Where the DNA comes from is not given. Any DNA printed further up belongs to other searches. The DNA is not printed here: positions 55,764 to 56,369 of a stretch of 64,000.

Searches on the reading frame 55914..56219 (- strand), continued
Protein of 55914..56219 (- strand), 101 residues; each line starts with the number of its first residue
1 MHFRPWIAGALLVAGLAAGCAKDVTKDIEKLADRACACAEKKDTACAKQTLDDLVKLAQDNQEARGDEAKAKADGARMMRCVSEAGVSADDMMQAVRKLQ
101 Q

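Call 68: find_encoding_contigs(protein=P0130, flank=5000, max_places=4)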
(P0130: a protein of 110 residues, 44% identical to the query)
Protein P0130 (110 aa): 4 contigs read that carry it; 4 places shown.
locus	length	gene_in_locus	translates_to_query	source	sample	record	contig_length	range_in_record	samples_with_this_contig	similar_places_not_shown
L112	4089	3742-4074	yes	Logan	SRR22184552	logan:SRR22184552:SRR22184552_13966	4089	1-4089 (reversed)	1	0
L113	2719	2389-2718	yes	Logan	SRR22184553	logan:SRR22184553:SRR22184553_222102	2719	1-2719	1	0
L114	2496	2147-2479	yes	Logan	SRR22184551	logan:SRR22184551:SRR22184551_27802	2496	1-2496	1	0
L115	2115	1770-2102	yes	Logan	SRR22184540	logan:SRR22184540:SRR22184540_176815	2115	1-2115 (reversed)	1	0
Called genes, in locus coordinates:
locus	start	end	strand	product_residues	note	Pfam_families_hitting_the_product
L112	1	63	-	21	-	?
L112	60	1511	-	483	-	-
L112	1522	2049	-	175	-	-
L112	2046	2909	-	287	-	PF07583:PSCyt2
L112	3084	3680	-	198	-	PF04525:LOR (faint)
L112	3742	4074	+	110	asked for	-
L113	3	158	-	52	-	?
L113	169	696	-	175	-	-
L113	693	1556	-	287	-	PF07583:PSCyt2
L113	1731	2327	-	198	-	PF04525:LOR (faint)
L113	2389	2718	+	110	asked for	?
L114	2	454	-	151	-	?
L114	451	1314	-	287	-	PF07583:PSCyt2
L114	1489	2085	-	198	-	PF04525:LOR (faint)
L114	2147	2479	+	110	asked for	-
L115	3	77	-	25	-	?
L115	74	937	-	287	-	PF07583:PSCyt2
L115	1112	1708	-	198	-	PF04525:LOR (faint)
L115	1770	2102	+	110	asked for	-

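Call 69: find_encoding_contigs(protein=P0125, flank=6000, max_places=2)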
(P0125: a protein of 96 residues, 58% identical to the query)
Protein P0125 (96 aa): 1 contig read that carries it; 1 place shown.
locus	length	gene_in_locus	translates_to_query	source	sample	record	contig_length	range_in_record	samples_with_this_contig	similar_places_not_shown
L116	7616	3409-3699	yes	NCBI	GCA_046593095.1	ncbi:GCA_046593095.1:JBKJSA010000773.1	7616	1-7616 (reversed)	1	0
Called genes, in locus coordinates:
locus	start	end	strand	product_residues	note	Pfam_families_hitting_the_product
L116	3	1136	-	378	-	?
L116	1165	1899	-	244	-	-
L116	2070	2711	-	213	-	PF00753:Lactamase_B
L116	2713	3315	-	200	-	PF04525:LOR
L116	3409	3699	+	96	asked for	-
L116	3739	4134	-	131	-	PF07681:DoxX, PF13564:DoxX_2 (weak)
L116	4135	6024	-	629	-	PF00270:DEAD, PF00271:Helicase_C, PF03880:DbpA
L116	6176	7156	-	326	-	-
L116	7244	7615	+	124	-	?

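Call 78: list_cluster_members(proteins=[P0214, P0210, P0235, P0192, P0204, P0164, P0140, P0228])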
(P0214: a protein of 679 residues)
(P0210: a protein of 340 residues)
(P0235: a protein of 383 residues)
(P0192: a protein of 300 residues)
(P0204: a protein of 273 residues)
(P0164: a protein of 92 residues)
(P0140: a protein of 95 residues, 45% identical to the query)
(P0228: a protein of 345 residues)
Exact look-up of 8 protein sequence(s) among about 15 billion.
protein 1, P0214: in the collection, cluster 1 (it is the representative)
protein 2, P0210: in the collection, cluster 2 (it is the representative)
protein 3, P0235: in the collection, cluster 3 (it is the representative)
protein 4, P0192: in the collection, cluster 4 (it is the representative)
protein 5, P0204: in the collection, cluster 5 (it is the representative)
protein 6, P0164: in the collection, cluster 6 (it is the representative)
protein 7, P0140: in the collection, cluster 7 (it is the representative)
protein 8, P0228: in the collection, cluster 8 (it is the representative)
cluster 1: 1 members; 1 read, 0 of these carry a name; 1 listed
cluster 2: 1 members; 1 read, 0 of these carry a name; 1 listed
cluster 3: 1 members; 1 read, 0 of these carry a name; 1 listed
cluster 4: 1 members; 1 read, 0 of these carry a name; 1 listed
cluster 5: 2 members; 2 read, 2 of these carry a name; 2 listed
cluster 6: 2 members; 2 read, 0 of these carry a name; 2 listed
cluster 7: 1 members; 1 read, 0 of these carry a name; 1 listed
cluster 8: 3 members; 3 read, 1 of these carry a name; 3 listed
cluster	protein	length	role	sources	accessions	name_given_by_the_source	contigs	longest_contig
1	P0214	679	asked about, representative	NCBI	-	-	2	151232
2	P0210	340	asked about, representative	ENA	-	-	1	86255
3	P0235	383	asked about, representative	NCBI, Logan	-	-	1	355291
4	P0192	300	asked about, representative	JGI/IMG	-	-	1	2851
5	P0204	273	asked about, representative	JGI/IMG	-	hypothetical protein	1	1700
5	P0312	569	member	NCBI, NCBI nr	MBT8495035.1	MAG: hypothetical protein KJO07_18440 [Deltaproteobacteria bacterium] | hypothetical protein [Deltaproteobacteria bacterium]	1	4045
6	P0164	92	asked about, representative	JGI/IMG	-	-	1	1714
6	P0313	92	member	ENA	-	-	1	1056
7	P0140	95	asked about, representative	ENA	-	-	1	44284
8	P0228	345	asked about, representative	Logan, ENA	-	-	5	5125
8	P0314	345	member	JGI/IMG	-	hypothetical protein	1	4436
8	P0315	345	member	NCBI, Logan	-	-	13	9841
